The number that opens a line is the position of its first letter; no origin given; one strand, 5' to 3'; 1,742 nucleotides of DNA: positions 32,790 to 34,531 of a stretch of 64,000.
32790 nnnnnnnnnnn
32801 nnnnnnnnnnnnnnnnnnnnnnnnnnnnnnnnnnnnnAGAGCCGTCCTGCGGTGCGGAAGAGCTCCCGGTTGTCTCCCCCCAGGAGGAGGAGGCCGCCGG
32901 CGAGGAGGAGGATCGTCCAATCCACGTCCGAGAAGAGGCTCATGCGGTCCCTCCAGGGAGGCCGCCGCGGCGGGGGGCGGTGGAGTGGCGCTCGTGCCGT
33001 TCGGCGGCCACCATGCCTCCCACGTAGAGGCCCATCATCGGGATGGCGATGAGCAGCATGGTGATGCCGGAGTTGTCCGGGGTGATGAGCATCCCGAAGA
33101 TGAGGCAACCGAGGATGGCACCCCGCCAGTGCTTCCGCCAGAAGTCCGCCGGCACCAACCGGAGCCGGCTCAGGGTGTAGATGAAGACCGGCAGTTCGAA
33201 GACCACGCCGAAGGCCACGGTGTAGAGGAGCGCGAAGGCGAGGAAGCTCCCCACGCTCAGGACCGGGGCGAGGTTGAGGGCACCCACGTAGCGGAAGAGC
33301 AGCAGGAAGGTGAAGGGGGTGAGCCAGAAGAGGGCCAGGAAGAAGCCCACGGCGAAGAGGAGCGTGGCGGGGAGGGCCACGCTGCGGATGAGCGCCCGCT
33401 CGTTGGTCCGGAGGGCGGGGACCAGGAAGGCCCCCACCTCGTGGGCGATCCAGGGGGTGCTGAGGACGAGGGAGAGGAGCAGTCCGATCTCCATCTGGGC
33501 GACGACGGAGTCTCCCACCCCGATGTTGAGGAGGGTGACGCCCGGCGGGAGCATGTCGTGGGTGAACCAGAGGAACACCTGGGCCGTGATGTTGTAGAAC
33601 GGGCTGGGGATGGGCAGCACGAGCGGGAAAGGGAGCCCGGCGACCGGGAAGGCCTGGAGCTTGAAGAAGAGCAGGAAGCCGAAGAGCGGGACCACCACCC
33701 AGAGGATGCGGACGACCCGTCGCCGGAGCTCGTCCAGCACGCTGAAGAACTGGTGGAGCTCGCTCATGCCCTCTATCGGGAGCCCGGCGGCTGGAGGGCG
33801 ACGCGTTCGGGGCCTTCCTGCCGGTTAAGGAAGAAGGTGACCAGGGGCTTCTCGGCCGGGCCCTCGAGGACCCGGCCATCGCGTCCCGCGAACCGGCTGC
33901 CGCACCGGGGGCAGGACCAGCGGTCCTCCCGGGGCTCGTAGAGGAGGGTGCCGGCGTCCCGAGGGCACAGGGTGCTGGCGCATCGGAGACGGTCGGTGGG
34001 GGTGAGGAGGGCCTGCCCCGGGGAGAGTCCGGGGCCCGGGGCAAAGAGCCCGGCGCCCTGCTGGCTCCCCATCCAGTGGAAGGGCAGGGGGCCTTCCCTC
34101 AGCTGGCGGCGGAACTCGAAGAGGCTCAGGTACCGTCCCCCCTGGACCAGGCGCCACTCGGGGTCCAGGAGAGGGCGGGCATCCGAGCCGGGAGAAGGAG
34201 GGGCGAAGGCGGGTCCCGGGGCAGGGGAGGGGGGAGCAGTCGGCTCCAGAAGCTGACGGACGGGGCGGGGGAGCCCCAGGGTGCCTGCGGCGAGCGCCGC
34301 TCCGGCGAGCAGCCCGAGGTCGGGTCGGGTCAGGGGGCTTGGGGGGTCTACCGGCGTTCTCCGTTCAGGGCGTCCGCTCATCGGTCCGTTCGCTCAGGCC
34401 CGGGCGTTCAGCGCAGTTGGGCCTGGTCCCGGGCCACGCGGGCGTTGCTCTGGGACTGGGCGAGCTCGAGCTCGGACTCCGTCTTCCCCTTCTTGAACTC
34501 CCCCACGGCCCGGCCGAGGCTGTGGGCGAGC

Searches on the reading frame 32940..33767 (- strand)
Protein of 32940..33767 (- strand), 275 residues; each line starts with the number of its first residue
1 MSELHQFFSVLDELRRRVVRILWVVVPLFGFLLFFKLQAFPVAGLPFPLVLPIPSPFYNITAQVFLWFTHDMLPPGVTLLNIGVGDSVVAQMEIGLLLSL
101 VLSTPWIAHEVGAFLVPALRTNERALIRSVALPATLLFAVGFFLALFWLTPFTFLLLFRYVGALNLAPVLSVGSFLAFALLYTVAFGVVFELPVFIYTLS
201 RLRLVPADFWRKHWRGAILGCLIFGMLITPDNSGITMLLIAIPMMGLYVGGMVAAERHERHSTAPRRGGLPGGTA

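Call 8: search_protein_families(library=pfam, proteins=[window:32940-33767:-], max_evalue=0.01)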
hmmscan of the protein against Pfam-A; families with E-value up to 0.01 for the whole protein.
window:32940-33767:- (275 aa): 1 family
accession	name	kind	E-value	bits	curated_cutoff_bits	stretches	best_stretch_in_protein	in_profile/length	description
PF00902.23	TatC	-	2.8e-41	142.1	25.1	1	10-243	2-208/208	Sec-independent protein translocase protein (TatC)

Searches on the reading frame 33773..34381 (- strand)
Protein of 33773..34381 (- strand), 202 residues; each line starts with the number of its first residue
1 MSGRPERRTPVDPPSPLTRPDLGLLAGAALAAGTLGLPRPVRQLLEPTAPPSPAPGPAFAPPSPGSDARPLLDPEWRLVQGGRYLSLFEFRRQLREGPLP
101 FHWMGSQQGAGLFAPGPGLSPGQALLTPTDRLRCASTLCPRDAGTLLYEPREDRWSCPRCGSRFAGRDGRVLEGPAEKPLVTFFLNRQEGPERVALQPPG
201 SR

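Call 8: search_protein_families(library=pfam, proteins=[window:33773-34381:-], max_evalue=0.01)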
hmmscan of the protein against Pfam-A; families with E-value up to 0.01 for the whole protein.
window:33773-34381:- (202 aa): 0 families

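Call 53: search_protein_families(library=pfam, proteins=[window:33773-34381:-], max_evalue=5)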
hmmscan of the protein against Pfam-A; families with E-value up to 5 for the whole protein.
window:33773-34381:- (202 aa): 1 family
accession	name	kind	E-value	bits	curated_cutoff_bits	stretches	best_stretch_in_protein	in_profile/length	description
PF00355.32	Rieske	-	0.042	14.2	20.3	1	130-183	34-87/88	Rieske [2Fe-2S] domain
